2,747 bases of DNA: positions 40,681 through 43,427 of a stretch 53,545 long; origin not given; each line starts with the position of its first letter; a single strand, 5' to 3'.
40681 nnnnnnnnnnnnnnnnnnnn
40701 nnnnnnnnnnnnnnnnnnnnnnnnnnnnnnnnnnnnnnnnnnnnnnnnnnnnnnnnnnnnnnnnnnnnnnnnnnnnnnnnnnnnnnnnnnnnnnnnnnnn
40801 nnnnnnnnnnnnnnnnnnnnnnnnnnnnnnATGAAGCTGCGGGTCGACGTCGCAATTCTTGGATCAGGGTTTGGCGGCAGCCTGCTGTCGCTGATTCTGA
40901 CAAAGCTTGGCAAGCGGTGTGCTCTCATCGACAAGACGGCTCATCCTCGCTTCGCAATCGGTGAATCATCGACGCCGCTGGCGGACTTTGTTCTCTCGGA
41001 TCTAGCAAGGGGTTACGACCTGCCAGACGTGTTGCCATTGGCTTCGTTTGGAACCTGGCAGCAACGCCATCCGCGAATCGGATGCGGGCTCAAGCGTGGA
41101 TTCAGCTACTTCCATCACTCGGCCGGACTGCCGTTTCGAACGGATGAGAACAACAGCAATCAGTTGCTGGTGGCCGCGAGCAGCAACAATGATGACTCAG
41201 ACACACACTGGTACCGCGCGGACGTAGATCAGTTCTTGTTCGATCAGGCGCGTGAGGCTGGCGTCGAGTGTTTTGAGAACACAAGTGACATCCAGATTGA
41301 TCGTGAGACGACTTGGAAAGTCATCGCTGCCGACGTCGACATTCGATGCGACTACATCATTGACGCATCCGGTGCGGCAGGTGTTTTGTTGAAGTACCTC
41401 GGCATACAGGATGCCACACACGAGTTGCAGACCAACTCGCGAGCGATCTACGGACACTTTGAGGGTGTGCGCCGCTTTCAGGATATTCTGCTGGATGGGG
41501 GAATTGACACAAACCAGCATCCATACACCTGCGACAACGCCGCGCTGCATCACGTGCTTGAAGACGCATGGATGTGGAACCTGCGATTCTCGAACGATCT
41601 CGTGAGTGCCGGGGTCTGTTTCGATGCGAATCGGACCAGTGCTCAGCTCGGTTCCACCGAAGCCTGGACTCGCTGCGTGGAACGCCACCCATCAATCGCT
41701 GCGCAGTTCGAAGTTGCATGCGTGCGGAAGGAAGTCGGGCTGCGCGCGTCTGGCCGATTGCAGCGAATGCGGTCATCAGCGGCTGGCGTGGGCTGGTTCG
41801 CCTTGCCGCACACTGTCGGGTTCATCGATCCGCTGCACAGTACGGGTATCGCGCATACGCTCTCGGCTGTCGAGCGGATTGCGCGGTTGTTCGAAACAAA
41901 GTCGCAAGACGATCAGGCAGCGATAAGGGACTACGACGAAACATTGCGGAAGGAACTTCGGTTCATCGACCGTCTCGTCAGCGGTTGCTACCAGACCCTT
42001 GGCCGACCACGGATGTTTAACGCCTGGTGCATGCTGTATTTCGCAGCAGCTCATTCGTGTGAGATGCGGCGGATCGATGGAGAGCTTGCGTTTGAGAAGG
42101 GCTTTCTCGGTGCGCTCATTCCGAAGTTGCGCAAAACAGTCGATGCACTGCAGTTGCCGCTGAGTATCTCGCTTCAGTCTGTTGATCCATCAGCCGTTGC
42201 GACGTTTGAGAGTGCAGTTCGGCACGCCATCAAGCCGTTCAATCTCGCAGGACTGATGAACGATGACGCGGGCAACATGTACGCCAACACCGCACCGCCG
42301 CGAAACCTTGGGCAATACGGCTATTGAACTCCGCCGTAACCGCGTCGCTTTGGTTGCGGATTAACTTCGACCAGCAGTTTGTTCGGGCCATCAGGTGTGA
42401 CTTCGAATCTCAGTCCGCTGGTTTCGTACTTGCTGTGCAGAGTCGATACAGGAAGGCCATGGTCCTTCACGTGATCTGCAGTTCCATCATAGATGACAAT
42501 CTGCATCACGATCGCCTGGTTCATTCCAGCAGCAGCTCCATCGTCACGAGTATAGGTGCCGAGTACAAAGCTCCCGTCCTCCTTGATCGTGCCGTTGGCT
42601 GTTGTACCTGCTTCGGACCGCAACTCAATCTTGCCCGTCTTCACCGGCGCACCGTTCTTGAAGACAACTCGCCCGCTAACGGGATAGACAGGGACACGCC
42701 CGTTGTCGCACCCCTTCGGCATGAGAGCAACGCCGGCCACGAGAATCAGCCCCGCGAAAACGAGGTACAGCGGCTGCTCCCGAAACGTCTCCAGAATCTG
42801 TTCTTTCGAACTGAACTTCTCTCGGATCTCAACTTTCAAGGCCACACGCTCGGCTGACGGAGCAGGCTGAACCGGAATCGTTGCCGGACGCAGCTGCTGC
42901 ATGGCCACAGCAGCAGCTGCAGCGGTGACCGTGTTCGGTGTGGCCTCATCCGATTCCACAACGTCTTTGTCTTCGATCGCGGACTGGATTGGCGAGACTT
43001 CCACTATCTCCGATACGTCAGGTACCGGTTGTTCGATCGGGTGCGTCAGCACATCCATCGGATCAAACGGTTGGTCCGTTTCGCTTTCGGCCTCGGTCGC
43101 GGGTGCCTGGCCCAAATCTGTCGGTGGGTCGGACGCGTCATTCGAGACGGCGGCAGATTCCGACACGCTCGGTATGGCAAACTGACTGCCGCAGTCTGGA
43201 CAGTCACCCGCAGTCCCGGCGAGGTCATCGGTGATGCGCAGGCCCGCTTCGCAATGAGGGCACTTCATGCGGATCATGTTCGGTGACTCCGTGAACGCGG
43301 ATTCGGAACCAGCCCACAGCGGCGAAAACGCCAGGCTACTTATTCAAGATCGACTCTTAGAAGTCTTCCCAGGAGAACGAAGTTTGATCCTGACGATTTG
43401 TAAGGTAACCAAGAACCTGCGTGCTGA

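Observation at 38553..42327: Tightly coupled AsnB-like / radical SAM / flavin-halogenase-like three-gene cassette with no assignable pathway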

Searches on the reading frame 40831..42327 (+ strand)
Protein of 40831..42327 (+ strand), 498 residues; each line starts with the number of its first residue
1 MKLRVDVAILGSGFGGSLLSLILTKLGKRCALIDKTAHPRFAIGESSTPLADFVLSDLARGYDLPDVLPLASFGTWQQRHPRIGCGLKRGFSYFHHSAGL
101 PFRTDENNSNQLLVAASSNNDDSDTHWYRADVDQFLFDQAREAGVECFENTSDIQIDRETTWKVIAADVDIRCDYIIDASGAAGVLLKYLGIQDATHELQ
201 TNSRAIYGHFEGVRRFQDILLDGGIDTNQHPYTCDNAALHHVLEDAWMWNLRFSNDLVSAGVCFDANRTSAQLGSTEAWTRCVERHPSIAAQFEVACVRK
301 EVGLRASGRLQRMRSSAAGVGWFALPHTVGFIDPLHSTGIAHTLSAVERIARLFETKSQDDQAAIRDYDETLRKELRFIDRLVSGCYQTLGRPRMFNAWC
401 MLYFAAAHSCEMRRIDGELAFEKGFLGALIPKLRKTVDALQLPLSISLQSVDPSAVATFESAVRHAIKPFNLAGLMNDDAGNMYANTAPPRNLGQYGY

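Call 3: search_protein_families(library=pfam, proteins=[window:40831-42327:+], max_evalue=0.01)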
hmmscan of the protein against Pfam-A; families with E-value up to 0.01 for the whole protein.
window:40831-42327:+ (498 aa): 4 families
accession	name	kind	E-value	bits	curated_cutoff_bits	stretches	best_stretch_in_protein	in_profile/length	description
PF04820.20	Trp_halogenase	-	8.8e-18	64.8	21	1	129-389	157-388/458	Tryptophan halogenase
PF01494.25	FAD_binding_3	-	9.8e-07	28.7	22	1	4-38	1-35/349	FAD binding domain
PF01266.30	DAO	-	1.8e-05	24.9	27.9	1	6-187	1-209/353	FAD dependent oxidoreductase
PF13450.12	NAD_binding_8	-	0.0024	18.6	21.9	0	9-40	1-32/68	NAD(P)-binding Rossmann-like domain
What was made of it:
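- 40831..42327 (+): g3: flavin-dependent halogenase-like enzyme, 498 aa, ATG overlapping the g2 TGA (ATGA). Pfam Trp_halogenase scores 9e-18 (call 3).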

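Call 4: search_protein_families(library=ncbifam, proteins=[window:40831-42327:+], max_evalue=0.01)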
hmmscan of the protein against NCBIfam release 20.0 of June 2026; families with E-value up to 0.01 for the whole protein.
window:40831-42327:+ (498 aa): 8 families
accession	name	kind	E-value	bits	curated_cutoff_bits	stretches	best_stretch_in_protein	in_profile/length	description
NF033113.0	halo_ClmS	equivalog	1.3e-18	66.8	900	2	128-362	105-333/570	chloramphenicol-biosynthetic FADH2-dependent halogenase CmlS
NF038174.1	maturase_GoxB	equivalog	3.7e-14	52.6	400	1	128-375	97-331/358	glycine oxidase maturase GoxB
NF049967.1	QhpG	equivalog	6.1e-13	48.5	240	1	128-360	83-292/423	flavin-dependent monooxygenase QhpG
NF038171.1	maturase_LodB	equivalog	7.3e-12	45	400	1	126-390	96-348/361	lysine-epsilon-oxidase maturase LodB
TIGR02032.1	GG-red-SF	subfamily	1.6e-11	44.4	158.8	1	128-341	89-284/297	geranylgeranyl reductase family protein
NF041385.1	Dggglyphlred_Halo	equivalog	3e-07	29.3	700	1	130-351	95-309/405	digeranylgeranylglycerophospholipid reductase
NF006460.0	PRK08849.1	equivalog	0.0015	17.4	598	1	4-186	5-171/386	2-octaprenyl-3-methyl-6-methoxy-1,4-benzoquinol hydroxylase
NF004945.0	PRK06292.2-3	equivalog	0.0037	16.2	494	1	5-36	4-35/457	dihydrolipoyl dehydrogenase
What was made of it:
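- g3 also hits GoxB, QhpG and LodB at 1e-12 to 1e-14 (call 4). g3 weakly hits the geranylgeranyl reductase family at 1.6e-11 (call 4).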

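Call 7: search_solved_structures(query=window:40831-42327:+, max_evalue=1, show_alignments=1)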
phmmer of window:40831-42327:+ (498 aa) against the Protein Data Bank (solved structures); distinct sequences matched with E-value up to 1: 22.
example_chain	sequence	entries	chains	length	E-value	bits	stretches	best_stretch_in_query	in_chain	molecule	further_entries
7xgb_A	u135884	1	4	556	4.7e-43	150.8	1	5-405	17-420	Tetracycline 7-halogenase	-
7v0b_A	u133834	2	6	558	4.7e-43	150.7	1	5-405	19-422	Tetracycline 7-halogenase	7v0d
6bza_A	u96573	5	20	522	1.8e-39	138.9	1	5-407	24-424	Halogenase PltM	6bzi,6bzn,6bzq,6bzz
6bzt_A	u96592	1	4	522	2.1e-39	138.7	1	5-407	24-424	Halogenase PltM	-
5dbj_E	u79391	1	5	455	3.5e-12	48.9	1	6-351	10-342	FADH2-dependent halogenase PltA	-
3i3l_A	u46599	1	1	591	3.8e-12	48.8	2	128-274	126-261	Alkylhalidase CmlS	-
7fco_A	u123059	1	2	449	1.3e-11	47.1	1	5-386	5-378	ChlB4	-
5buk_A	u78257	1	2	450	6.8e-10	41.4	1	3-351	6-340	FADH2-dependent halogenase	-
3e1t_A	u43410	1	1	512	1.4e-09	40.3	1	6-374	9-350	Halogenase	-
3nix_A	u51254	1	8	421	2.1e-09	39.8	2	129-353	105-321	Flavoprotein/dehydrogenase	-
5bul_A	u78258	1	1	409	1.6e-08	36.8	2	5-64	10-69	flavin-dependent halogenase triple mutant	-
5bva_A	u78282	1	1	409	2.6e-08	36.2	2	5-64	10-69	flavin-dependent halogenase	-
8zop_A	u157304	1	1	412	1.8e-07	33.4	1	128-374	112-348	Halogenase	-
8gu0_A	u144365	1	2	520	1.8e-05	26.8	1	6-344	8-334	Non-heme halogenase radH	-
5wgt_A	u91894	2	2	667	0.055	15.3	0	317-400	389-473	Flavin-dependent halogenase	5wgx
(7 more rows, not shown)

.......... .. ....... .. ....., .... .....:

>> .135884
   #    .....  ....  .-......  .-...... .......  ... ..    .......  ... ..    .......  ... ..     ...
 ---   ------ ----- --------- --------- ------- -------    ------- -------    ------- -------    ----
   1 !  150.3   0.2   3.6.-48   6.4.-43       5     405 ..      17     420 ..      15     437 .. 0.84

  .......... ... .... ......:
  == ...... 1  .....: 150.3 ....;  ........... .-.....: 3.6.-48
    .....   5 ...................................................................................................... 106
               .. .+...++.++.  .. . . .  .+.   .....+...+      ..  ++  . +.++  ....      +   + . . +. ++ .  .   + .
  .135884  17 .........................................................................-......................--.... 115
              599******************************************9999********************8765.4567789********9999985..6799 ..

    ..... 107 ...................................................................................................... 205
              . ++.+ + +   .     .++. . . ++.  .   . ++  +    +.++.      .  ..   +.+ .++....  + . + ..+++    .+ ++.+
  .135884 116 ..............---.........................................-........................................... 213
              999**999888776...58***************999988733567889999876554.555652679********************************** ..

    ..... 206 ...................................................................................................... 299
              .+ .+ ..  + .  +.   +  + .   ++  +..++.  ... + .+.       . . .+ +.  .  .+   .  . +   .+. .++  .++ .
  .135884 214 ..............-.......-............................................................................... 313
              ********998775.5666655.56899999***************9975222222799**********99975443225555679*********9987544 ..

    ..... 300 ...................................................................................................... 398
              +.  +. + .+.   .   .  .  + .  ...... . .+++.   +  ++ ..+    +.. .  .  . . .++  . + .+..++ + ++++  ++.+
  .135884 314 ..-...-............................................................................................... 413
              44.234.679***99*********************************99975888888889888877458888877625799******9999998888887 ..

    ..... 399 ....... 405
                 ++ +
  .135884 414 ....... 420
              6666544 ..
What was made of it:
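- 40831..42327 (+): A single-sequence search gives 5e-43 and 2e-39 (call 7).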

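Call 58: find_homologous_proteins(query=window:40831-42327:+, max_evalue=0.00001)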
Query window:40831-42327:+ (498 aa): 6144 proteins with E <= 0.00001 among 8000 candidates; the best 120 are listed.
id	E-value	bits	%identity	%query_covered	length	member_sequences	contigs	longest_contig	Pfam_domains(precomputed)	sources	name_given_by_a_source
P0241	0.0e+0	1151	100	100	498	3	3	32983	PF01266.31,PF04820.21,PF01494.26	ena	-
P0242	6.0e-232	789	69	99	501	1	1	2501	PF01266.31,PF04820.21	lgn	-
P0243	2.6e-197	674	60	99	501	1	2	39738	PF01266.31,PF04820.21,PF01494.26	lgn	-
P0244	2.4e-190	651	60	99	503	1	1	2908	PF01266.31,PF04820.21,PF01494.26,PF12831.14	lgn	-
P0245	1.4e-188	646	59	99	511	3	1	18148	PF01266.31,PF04820.21,PF01494.26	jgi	jgi:FADH2 O2-dependent halogenase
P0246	1.7e-188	645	59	99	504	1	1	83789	PF01266.31,PF04820.21,PF01494.26,PF12831.14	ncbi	-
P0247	1.0e-187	643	59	99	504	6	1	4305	PF01266.31,PF04820.21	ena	-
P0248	4.2e-187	641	59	99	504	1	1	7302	PF01266.31,PF04820.21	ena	-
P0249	2.4e-185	635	59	97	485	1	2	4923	PF01266.31,PF04820.21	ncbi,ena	-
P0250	3.6e-182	625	59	99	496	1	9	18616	PF01266.31,PF04820.21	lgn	-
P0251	2.3e-175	602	58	98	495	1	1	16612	PF01266.31,PF04820.21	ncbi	-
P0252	2.1e-174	599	55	100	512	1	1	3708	PF01266.31,PF04820.21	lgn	-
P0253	7.7e-174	597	56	99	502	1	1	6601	PF04820.21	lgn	-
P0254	7.5e-166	571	56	96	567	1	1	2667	PF04820.21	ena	-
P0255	3.1e-159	549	53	98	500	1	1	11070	PF01266.31,PF04820.21,PF01494.26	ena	-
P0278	9.9e-135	468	46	99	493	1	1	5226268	PF01266.31,PF04820.21,PF01494.26,PF12831.14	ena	-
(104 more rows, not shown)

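Call 66: find_encoding_contigs(protein=P0278, flank=10000, max_places=2)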
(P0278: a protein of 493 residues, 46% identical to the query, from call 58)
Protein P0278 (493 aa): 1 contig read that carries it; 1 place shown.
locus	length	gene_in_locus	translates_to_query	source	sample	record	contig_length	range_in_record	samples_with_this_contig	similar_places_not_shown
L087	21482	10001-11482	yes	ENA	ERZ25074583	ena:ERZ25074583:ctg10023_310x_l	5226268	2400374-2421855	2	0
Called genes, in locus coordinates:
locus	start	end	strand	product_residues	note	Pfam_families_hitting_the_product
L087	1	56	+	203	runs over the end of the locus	PF02517:Rce1-like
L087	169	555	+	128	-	-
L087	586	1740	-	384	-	PF07969:Amidohydro_3 (faint), PF01979:Amidohydro_1 (weak)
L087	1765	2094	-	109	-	-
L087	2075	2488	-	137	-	-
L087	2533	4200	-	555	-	PF07969:Amidohydro_3, PF01979:Amidohydro_1 (faint), PF07969:Amidohydro_3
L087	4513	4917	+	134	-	-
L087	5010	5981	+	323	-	PF02749:QRPTase_N, PF01729:QRPTase_C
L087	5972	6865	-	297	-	-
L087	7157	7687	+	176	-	-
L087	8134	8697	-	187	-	PF14117:DUF4287, PF18899:DUF5655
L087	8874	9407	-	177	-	PF08327:AHSA1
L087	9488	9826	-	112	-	PF12840:HTH_20, PF01022:HTH_5 (weak), PF12802:MarR_2 (weak)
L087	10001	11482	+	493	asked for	PF01266:DAO, PF01494:FAD_binding_3 (faint), PF12831:FAD_oxidored (weak), PF04820:Trp_halogenase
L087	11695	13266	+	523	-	-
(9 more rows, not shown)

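Call 74: search_solved_structures(query=A8, max_evalue=1e-10, show_alignments=3)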
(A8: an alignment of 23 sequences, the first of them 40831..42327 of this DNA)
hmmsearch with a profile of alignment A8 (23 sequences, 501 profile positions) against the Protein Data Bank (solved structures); distinct sequences matched with E-value up to 1e-10: 14.
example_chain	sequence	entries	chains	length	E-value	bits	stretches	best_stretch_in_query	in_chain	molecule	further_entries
6bzt_A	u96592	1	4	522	8.7e-71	242.3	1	3-413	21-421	Halogenase PltM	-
6bza_A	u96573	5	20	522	1.1e-70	242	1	3-413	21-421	Halogenase PltM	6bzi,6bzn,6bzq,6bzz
7xgb_A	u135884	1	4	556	4.5e-67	230.1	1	5-414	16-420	Tetracycline 7-halogenase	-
7v0b_A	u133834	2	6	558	4.6e-67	230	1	5-414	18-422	Tetracycline 7-halogenase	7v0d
7fco_A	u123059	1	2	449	4.1e-31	111.4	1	3-405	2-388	ChlB4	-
5buk_A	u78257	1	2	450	7.6e-30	107.3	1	2-405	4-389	FADH2-dependent halogenase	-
5dbj_E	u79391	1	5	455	4.8e-28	101.3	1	1-405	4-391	FADH2-dependent halogenase PltA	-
8zop_A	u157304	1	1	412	2e-27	99.3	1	130-396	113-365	Halogenase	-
3nix_A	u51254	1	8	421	8.8e-26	93.8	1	130-402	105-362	Flavoprotein/dehydrogenase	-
3i3l_A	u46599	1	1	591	9.6e-26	93.7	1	129-386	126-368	Alkylhalidase CmlS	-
5bul_A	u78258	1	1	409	1.9e-24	89.4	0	129-372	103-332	flavin-dependent halogenase triple mutant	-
5bva_A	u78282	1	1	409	4.6e-24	88.2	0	129-374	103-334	flavin-dependent halogenase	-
3e1t_A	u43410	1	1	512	6.6e-22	81.1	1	130-392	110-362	Halogenase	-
8gu0_A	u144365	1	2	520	1.2e-20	76.9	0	127-371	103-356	Non-heme halogenase radH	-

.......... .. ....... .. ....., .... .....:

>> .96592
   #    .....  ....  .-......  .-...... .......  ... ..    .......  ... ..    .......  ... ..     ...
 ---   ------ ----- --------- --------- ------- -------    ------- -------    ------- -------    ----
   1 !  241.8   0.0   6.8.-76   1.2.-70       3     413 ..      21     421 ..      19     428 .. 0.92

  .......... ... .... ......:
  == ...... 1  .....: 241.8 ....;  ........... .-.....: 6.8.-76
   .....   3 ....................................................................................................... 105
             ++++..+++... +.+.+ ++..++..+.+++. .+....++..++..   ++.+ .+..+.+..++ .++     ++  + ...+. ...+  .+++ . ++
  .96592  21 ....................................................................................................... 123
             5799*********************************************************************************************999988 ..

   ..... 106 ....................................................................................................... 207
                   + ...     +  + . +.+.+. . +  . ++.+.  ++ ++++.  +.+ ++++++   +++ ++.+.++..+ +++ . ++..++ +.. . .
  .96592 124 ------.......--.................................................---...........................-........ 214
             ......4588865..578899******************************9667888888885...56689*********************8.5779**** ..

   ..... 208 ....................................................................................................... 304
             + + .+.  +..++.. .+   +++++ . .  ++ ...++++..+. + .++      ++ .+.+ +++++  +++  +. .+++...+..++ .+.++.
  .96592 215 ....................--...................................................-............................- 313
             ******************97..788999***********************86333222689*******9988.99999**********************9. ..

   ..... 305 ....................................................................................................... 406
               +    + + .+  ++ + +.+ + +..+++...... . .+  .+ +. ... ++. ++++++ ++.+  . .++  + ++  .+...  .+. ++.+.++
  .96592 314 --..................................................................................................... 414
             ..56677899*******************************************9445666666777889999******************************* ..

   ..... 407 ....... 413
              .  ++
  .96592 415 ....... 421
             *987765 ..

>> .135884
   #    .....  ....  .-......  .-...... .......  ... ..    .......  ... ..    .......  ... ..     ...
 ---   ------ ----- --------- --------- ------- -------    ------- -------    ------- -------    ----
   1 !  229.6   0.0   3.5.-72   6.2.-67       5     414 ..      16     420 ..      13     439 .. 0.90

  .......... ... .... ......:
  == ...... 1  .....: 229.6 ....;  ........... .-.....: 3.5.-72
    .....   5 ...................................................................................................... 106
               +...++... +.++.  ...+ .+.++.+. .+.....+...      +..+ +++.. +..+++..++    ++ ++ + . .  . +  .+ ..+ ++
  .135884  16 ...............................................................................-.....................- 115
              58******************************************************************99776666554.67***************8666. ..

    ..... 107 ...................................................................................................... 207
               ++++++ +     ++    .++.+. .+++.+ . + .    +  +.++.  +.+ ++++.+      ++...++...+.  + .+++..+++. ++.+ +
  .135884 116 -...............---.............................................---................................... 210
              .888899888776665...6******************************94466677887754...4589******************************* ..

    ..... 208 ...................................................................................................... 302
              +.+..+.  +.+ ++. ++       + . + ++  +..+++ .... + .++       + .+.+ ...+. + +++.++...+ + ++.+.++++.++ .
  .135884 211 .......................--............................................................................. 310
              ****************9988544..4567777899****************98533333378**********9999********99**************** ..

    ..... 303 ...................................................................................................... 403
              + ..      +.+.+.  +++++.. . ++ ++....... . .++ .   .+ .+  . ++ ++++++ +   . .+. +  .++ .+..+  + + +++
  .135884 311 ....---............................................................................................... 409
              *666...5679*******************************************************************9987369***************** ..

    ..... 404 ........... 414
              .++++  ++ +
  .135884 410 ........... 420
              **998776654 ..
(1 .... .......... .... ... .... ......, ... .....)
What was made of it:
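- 40831..42327 (+): A PDB profile search gives PltM 9e-71 and CtcP 5e-67 (call 74).
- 41092..41094 (+): g3 K88 codon in GLKRGF, aligned with the catalytic Lys of PltM. It aligns with chain residue 107 of PltM, which is native K87 after the 20-residue tag (call 74).
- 41569..41589 (+): g3 W247-M-W-N-L-R-F253, a variant of the WxWxIP motif. The stretch aligns to PltM WLWVIPF and CtcP WMWIIPF (call 74).
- Closest known: Phenolic flavin-dependent halogenases PltM and CtcP. Same: GxGxxG, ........, the catalytic Lys and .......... are conserved (call 74).
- g3's nearest relatives act on free phenols (call 74). g3 matches free-phenol halogenases about 50 orders of magnitude better than it matches LodB or GoxB (calls 4, 74).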

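Call 75: search_protein_families(library=padloc, proteins=[window:40831-42327:+], max_evalue=0.01)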
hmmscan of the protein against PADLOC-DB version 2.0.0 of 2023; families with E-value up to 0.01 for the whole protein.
window:40831-42327:+ (498 aa): 0 families

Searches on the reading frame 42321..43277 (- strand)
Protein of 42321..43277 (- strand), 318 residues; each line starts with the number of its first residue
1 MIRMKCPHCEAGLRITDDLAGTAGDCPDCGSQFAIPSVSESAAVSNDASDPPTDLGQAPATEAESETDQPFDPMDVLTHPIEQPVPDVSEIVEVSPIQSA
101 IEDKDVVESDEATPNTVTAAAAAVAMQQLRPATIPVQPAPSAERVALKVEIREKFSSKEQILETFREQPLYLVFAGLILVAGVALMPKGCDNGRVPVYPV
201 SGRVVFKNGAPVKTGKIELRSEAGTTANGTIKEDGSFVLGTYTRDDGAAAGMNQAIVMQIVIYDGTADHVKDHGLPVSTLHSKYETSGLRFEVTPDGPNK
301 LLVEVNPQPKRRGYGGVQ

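Call 83: search_protein_families(library=pfam, proteins=[window:42321-43277:-], max_evalue=0.001)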
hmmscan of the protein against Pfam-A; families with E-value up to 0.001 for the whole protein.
window:42321-43277:- (318 aa): 1 family
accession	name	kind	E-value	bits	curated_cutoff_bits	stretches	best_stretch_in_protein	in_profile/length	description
PF21344.3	Zn_ribbon_LysW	-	0.00041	20.4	27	0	5-33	2-31/46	Alpha-aminoadipate carrier protein LysW-like, globular domain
